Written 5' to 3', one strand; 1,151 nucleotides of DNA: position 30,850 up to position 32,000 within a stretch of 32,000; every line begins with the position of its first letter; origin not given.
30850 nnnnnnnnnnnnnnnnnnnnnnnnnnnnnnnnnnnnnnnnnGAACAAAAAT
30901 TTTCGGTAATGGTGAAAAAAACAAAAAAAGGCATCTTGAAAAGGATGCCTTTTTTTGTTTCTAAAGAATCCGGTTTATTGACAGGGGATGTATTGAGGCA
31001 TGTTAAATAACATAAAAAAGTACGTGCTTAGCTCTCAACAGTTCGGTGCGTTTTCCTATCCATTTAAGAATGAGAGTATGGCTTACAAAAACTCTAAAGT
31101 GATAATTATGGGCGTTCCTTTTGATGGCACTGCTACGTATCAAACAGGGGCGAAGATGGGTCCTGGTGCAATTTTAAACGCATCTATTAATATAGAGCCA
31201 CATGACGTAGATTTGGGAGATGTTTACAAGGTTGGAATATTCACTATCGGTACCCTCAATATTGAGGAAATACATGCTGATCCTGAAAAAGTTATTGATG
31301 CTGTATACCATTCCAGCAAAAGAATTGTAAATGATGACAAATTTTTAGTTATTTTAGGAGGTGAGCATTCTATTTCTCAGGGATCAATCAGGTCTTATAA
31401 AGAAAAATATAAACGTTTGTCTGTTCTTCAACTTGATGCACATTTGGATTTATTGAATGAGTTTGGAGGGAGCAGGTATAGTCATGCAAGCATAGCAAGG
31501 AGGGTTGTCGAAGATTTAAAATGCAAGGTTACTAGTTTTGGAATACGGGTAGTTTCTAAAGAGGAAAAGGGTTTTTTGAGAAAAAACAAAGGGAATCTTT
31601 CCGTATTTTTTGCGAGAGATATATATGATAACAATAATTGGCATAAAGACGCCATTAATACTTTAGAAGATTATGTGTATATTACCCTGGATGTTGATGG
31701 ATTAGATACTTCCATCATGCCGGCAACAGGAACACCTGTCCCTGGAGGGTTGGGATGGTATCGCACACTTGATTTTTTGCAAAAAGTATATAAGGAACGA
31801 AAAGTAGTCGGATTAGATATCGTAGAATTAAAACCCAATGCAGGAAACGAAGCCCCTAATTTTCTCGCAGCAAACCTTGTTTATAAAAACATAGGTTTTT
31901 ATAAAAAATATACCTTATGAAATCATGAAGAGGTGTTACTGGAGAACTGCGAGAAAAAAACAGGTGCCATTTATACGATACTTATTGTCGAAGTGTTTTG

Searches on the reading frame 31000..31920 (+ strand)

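Call 43: search_protein_families(library=pfam, proteins=[window:31000-31920:+], max_evalue=0.00001)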
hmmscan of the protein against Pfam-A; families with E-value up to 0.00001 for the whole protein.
window:31000-31920:+ (306 aa): 1 family
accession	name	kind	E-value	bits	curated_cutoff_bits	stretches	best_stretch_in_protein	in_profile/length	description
PF00491.26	Arginase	-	3.2e-64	217.5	22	1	33-296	2-276/280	Arginase family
